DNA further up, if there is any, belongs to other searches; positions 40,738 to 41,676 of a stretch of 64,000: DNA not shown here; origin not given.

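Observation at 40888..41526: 212-aa unknown protein with strong RBS between the type IV nuclease and the DUF1156 methylase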

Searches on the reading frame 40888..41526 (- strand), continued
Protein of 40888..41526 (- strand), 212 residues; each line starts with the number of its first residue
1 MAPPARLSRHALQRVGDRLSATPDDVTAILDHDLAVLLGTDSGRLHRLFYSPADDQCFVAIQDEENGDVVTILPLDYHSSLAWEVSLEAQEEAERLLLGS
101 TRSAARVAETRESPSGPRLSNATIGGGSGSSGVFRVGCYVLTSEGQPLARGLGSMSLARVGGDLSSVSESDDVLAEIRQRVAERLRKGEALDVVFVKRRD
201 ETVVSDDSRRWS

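Call 33: find_related_loci(query=A1, collection=genome_contigs, flank=10000)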
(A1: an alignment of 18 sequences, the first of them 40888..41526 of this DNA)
Query A1 (212 aa) in genome_contigs; peptide patterns used: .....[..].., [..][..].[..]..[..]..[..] (x = any residue, [..] = any of these).
31 stretches matched a pattern; 18 encode a relative of the query (tblastn E <= 1e-3); 18 distinct loci.
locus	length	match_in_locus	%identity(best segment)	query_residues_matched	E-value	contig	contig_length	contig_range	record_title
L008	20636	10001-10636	79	1-212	2e-107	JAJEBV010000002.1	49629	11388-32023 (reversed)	MAG: Thermoanaerobaculia bacterium isolate jk18x9bins.56 k141_145878, whole genome shotgun sequence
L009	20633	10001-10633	69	2-211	1e-90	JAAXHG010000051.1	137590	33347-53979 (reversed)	MAG: Vicinamibacteraceae bacterium isolate Plut_88883 unfiltered_Plut_88883_genomic_contig_260349, whole genome shotgun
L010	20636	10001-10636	65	1-212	1e-85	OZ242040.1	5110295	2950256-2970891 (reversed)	MAG: Candidatus Multivorans sp. isolate cd603fe2-36ea-45dd-b21b-4d1cbeb73145 genome assembly, chromosome: 1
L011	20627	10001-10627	73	1-208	1e-90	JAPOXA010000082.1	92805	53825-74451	MAG: Acidobacteria bacterium isolate COS3_bin_14 NODE_114_length_92805_cov_51.8238, whole genome shotgun sequence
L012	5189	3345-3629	58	6-98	1e-31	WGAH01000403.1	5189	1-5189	MAG: Deltaproteobacteria bacterium isolate S143_5 k151_316811, whole genome shotgun sequence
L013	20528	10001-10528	38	6-195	6e-30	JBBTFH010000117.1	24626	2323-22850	MAG: Myxococcota bacterium isolate H32-bin139_1 H32_bin139_1_000000000117, whole genome shotgun sequence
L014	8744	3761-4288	35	7-189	1e-24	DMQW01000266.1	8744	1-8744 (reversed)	MAG TPA_asm: Limisphaerales bacterium isolate UBA11358 contig_21152, whole genome shotgun sequence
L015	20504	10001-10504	31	1-184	1e-23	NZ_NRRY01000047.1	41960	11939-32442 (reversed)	Lamprobacter modestohalophilus strain DSM 25653 scaffold0047, whole genome shotgun sequence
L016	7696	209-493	53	5-99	2e-23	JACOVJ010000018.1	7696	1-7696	MAG: Candidatus Niyogibacteria bacterium isolate NC_groundwater_97_Ag_S-0.1um_54_719 S_p1_S3_170907_scaffold_40781, whol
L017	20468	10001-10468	37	5-177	6e-23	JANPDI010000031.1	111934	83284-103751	MAG: Burkholderiales bacterium isolate VAR_78_metabat_409 VAR_78_k141_2337250, whole genome shotgun sequence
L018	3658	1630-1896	52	8-94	7e-23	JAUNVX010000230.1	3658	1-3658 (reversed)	MAG: Psychrobacter sp. isolate S7A_St_7 NODE_6456_length_3658_cov_14.411601, whole genome shotgun sequence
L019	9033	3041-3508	37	5-177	1e-22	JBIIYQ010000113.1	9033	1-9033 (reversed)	MAG: Usitatibacteraceae bacterium isolate ME2005-10-10_3300044625_group2_bin134 Rohwer_bin2393_scaffold_7107_c1, whole g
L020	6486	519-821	45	1-99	9e-22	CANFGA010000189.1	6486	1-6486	MAG: Oxalobacteraceae bacterium isolate Jr-11dec17-26 genome assembly, contig: Jr-11dec17-C6873, whole genome shotgun se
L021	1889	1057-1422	40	1-129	1e-20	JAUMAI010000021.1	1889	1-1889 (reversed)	MAG: Pirellula sp. isolate P_PIRE1 NODE_300150_length_1889_cov_0.871169, whole genome shotgun sequence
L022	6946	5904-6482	32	7-205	2e-20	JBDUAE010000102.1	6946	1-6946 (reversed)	MAG: Chthoniobacterales bacterium isolate cluster4_bin.183 NODE_36684_length_6946_cov_6.784211, whole genome shotgun seq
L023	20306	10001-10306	39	7-106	2e-19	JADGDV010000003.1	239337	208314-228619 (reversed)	MAG: Hahellaceae bacterium isolate BB19 NODE_40_length_239337_cov_41.426462, whole genome shotgun sequence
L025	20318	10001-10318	38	14-117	2e-18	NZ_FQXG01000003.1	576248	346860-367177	Ferrimonas marina strain DSM 16917, whole genome shotgun sequence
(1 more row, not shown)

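Call 38: search_protein_families(library=pfam, proteins=[L025:9878-12640:+, L018:1555-2466:+, L014:2322-3746:+, L014:4418-5899:+, L017:9222-9881:+, L023:9743-9961:+, L021:842-1048:+, L022:3558-5228:+, L005:9603-9917:+, L005:9251-9592:+], max_evalue=0.01)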
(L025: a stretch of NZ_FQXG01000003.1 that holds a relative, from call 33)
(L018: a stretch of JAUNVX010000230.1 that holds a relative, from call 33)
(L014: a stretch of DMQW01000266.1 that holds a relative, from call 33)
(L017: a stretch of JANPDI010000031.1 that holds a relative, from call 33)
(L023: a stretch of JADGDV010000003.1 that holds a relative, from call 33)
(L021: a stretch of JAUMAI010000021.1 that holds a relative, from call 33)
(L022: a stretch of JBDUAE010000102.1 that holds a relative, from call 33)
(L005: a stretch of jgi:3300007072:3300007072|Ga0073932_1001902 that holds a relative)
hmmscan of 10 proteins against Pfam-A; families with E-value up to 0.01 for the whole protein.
L025:9878-12640:+ (920 aa): 0 families

L018:1555-2466:+ (303 aa): 0 families

L014:2322-3746:+ (474 aa): 1 family
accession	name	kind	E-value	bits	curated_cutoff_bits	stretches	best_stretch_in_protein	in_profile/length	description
PF01420.25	Methylase_S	-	1.8e-26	93.8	22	2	6-181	1-166/168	Type I restriction modification DNA specificity domain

L014:4418-5899:+ (493 aa): 1 family
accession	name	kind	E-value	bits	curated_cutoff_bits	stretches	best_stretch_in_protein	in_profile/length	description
PF01963.22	TraB_PrgY_gumN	-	0.00021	21.7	26.8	1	395-463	191-262/263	TraB/PrgY/gumN family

L017:9222-9881:+ (219 aa): 1 family
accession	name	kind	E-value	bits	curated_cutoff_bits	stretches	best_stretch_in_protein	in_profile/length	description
PF03167.25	UDG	-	5.7e-05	23.7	24.3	1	88-199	34-119/141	Uracil DNA glycosylase superfamily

L023:9743-9961:+ (72 aa): 0 families

L021:842-1048:+ (68 aa): 0 families

L022:3558-5228:+ (556 aa): 1 family
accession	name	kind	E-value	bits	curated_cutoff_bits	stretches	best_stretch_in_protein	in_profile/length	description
PF03235.19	GmrSD_N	-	2.9e-30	106.3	33.2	1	42-241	2-196/199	GmrSD restriction endonuclease, N-terminal domain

L005:9603-9917:+ (104 aa): 0 families

L005:9251-9592:+ (113 aa): 0 families

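Call 39: search_protein_families(library=padloc, alignment_id=A2, max_evalue=0.01)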
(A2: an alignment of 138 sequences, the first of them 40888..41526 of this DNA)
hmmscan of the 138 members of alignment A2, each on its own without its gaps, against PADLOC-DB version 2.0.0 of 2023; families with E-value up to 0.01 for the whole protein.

A. member 1, window:40888-41526:- (212 aa): 0 families

B. families by the number of members that match (of 138 scanned): 2 families
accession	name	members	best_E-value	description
PDLC02636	DrmE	1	0.0036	DrmE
PDLC01036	WYL/Csx1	1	0.0062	CARF+WYL C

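Call 60: search_protein_families(library=ncbifam, proteins=[window:40888-41526:-, P0017, P0020, P0026, P0036], max_evalue=1)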
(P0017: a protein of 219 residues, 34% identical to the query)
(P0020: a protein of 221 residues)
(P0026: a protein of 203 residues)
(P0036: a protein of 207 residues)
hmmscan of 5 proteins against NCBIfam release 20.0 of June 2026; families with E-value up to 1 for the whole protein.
window:40888-41526:- (212 aa): 0 families

P0017 (219 aa): 0 families

P0020 (221 aa): 0 families

P0026 (203 aa): 0 families

P0036 (207 aa): 2 families
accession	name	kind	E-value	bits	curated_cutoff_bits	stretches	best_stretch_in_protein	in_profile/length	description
NF049869.1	SigS_reg_SroA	equivalog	0.12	12.4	80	0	148-165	27-44/65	sigS mRNA-stabilizing protein SroA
NF005582.0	PRK07279.1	equivalog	0.14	10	1279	1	7-83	859-932/1033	DNA polymerase III subunit alpha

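Call 61: search_protein_families(library=phrogs, proteins=[window:40888-41526:-, P0017, P0020, P0026, P0036], max_evalue=1)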
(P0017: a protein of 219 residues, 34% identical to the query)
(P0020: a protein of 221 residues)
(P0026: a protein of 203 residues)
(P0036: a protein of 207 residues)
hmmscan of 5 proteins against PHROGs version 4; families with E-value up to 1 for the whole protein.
window:40888-41526:- (212 aa): 0 families

P0017 (219 aa): 0 families

P0020 (221 aa): 0 families

P0026 (203 aa): 2 families
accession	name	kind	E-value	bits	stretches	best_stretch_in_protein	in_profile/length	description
phrog_5083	-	unknown function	0.063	14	1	1-88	7-92/178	-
phrog_2904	-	unknown function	0.12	13.7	1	87-132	4-51/115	-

P0036 (207 aa): 5 families
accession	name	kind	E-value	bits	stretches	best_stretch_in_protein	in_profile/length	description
phrog_6182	-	unknown function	0.018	16.6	1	1-27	2-28/87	-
phrog_3836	-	unknown function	0.2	12.9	1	45-106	7-69/121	-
phrog_5083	-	unknown function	0.27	12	1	4-84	8-86/178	-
phrog_9019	-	DNA, RNA and nucleotide metabolism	0.31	12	1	23-80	22-79/160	Holliday junction resolvase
phrog_20318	-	unknown function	0.38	11.8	1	149-166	5-22/60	-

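Call 62: find_encoding_contigs(protein=P0145, flank=6000, max_places=2)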
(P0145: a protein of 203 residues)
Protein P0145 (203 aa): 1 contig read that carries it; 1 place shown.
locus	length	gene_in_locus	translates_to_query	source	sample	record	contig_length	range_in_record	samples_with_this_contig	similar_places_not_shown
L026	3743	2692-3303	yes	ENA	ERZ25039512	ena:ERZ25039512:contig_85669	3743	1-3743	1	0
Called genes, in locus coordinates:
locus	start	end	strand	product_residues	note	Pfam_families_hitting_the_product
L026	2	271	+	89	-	?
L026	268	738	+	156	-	-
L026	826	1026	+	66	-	-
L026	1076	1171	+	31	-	-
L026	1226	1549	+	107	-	-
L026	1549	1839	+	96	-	-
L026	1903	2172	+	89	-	-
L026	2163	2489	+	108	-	-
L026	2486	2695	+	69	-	-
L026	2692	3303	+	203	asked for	-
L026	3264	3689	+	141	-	PF20594:DUF6794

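Call 63: find_encoding_contigs(protein=P0148, flank=6000, max_places=3)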
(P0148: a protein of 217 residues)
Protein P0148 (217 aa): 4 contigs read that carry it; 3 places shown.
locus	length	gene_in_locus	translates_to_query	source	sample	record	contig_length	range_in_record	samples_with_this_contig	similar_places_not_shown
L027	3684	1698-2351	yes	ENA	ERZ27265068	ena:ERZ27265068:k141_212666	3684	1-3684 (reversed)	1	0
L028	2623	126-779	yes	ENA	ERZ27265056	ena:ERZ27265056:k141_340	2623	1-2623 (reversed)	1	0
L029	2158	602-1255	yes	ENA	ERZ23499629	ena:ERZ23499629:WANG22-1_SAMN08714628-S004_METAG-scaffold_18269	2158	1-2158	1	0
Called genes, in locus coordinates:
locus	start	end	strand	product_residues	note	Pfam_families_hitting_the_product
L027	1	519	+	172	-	?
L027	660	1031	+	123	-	-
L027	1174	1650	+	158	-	PF00583:Acetyltransf_1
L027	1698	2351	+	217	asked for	-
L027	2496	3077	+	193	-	-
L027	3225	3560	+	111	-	PF03544:TonB_C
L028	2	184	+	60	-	?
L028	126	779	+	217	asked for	-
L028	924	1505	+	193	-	-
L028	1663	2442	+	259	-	-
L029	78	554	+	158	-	PF00583:Acetyltransf_1, PF13508:Acetyltransf_7 (faint)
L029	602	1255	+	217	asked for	-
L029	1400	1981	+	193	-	-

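Call 64: find_encoding_contigs(protein=P0165, flank=6000, max_places=2)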
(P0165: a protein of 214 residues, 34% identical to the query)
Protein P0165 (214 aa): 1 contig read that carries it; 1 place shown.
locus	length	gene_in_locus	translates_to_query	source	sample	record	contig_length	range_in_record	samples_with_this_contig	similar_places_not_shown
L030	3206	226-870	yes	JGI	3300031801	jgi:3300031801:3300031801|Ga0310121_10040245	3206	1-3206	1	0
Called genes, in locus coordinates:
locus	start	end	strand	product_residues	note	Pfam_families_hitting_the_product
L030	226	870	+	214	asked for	-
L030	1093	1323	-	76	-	-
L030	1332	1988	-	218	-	-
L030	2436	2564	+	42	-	-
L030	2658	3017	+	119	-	-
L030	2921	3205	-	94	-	?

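Call 65: find_encoding_contigs(protein=P0016, flank=6000, max_places=2)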
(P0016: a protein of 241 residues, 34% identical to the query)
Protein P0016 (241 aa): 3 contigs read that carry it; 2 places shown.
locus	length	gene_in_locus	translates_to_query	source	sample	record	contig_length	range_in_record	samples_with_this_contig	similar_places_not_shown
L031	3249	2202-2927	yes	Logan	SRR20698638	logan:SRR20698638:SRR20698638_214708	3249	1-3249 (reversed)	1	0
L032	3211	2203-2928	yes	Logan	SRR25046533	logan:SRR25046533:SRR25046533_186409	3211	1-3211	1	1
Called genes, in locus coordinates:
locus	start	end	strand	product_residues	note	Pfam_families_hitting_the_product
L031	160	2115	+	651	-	-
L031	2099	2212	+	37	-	-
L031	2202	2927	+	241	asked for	-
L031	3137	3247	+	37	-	?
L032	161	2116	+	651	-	-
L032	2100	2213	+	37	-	-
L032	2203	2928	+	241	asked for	-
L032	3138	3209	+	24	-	?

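Call 66: find_related_loci(query=A1, collection=viral_contigs, flank=8000)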
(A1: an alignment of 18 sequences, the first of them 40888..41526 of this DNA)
Query A1 (212 aa) in viral_contigs; peptide patterns used: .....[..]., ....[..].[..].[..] (x = any residue, [..] = any of these).
88 stretches matched a pattern, but none encodes a relative of the query by tblastn (E <= 1e-3).

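Call 75: search_protein_families(library=pfam, proteins=[L014:956-2206:+, L014:52-840:+, L014:6096-6647:+, L013:6672-9482:+, L013:10938-12656:+, L015:10648-11838:+, L015:5970-8528:-, L023:10683-12137:+, L020:1584-3806:+, L031:160-2115:+], max_evalue=0.001)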
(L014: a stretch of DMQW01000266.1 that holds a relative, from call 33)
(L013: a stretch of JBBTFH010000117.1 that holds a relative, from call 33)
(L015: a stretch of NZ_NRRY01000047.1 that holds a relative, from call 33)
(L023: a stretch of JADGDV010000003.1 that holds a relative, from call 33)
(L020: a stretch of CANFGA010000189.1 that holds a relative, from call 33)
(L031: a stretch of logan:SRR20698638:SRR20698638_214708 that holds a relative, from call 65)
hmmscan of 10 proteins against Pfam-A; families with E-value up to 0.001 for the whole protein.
L014:956-2206:+ (416 aa): 2 families
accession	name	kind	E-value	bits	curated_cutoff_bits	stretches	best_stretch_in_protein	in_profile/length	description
PF06250.17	YhcG_C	-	2.1e-64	216.5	32.5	1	238-391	2-157/157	YhcG PDDEXK nuclease domain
PF17761.7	DUF1016_N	-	1.5e-39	135.7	32.8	2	26-116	2-93/137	DUF1016 N-terminal domain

L014:52-840:+ (262 aa): 2 families
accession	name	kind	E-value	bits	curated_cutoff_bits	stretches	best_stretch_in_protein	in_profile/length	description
PF02384.22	N6_Mtase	-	3.6e-41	141.9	20.4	1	3-213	88-300/311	N-6 DNA Methylase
PF07669.17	Eco57I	-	2.9e-06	27.9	25.3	1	33-116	72-164/171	Eco57I restriction-modification methylase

L014:6096-6647:+ (183 aa): 1 family
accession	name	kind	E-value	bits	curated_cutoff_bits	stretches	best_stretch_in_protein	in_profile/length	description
PF01613.24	Flavin_Reduct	-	1.3e-31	110.2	27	1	17-159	5-146/153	Flavin reductase like domain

L013:6672-9482:+ (936 aa): 0 families

L013:10938-12656:+ (572 aa): 0 families

L015:10648-11838:+ (396 aa): 1 family
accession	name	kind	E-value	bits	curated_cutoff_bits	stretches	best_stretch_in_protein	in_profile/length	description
PF14020.11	DUF4236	-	2.7e-20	73.1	27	1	58-111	1-55/55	Protein of unknown function (DUF4236)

L015:5970-8528:- (852 aa): 16 families
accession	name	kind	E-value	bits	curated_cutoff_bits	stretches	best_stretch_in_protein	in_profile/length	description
PF00004.35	AAA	-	1.8e-39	135.6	21.2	2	649-771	1-130/131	ATPase family associated with various cellular activities (AAA)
PF07728.20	AAA_5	-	4.8e-09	36.8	22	1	649-681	2-35/139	AAA domain (dynein-related subfamily)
PF05496.18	RuvB_N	-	2e-08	34.6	27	1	648-714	35-94/159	Holliday junction DNA helicase RuvB P-loop domain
PF13521.12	AAA_28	-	7.9e-07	29.9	27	0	648-697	1-50/164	AAA domain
PF13401.12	AAA_22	-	8.6e-07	29.8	27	0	638-738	26-107/130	AAA domain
PF13207.12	AAA_17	-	9.6e-07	29.6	27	0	652-721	1-69/136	AAA domain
PF00910.28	RNA_helicase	-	1.7e-06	28.9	21.5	0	649-681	1-33/105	RNA helicase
PF13671.12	AAA_33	-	8.1e-06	26.6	27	0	651-764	4-92/143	AAA domain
PF01057.23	Parvo_NS1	-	4.9e-05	22.9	20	0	647-671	114-138/271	Parvovirus non-structural protein NS1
PF24883.2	NPHP3_N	-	9e-05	23.2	24.8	0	645-706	21-80/164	Nephrocystin 3, N-terminal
PF01078.27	Mg_chelatase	-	0.0001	22.2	20.3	0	645-670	21-46/207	Magnesium chelatase, subunit ChlI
PF13238.12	AAA_18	-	0.00012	23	29.4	0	652-680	4-25/128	AAA domain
PF13604.12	AAA_30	-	0.00024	21.3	27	0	637-713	9-97/191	AAA domain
PF05729.18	NACHT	-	0.00027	21.3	26.7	0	677-738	52-116/167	NACHT domain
PF02367.23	TsaE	-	0.00031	21.2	26.6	0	643-672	16-47/128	Threonylcarbamoyl adenosine biosynthesis protein TsaE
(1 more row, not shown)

L023:10683-12137:+ (484 aa): 0 families

L020:1584-3806:+ (740 aa): 1 family
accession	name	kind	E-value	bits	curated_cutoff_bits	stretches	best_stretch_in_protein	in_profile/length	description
PF00141.28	peroxidase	-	9.5e-71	238.8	27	2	92-400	12-237/237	Peroxidase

L031:160-2115:+ (651 aa): 0 families
